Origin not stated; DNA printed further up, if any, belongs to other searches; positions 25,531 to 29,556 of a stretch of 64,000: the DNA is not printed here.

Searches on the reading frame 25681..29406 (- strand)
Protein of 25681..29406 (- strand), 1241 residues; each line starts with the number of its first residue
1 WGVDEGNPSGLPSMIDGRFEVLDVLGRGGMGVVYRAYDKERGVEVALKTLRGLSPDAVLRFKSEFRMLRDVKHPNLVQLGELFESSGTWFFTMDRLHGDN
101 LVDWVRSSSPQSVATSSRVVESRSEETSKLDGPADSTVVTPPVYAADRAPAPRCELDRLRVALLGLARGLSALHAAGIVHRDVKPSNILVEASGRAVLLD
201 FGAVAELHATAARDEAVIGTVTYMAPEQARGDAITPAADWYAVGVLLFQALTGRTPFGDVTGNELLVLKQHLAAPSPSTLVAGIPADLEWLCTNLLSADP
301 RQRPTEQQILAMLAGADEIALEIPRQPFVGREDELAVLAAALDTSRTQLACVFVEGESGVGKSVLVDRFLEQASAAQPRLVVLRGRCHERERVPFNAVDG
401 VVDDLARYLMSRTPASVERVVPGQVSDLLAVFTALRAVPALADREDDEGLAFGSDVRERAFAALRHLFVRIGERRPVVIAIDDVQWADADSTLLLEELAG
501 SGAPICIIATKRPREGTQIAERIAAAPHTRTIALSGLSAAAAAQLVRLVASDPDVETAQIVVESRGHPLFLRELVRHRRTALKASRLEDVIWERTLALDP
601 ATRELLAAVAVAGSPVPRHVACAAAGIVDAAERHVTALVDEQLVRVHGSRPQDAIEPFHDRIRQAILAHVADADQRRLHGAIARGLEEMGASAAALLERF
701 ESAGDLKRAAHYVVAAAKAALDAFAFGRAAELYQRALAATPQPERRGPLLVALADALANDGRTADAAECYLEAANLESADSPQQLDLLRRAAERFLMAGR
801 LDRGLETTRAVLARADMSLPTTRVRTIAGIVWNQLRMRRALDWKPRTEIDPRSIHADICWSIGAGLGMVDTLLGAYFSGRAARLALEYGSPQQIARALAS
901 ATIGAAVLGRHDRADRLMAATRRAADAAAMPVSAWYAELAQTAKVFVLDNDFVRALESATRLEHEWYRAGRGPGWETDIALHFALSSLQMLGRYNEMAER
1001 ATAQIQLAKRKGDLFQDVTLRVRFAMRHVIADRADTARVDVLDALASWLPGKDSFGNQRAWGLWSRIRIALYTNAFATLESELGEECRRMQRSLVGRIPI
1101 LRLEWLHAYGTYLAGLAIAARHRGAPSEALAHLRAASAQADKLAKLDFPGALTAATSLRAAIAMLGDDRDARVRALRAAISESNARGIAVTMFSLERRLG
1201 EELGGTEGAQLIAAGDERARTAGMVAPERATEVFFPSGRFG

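Call 22: search_protein_families(library=pfam, proteins=[window:25681-29406:-], max_evalue=0.001)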
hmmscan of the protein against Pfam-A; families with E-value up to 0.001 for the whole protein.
window:25681-29406:- (1241 aa): 8 families
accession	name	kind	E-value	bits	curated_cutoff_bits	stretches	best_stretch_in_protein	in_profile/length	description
PF00069.31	Pkinase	-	1.8e-43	149.3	31.7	2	158-311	99-259/263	Protein kinase domain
PF07714.23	PK_Tyr_Ser-Thr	-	4e-27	95.6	23.1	1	21-312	3-257/258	Protein tyrosine and serine/threonine kinase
PF13191.12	AAA_16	-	7.3e-25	88.8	32.6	1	327-507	1-166/167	AAA ATPase domain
PF03109.22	ABC1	-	8.1e-06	25.6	22.9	1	157-211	167-221/244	ABC1 atypical kinase-like domain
PF13401.12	AAA_22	-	1e-05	26.3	27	1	351-498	7-104/130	AAA domain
PF17667.7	Pkinase_fungal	-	5.8e-05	22.4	24.1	1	161-230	290-366/387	Fungal protein kinase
PF05729.18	NACHT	-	0.00032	21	26.7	0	352-390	3-45/167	NACHT domain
PF01637.24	ATPase_2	-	0.00096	19.5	33.2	0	328-498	1-135/225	ATPase domain predominantly from Archaea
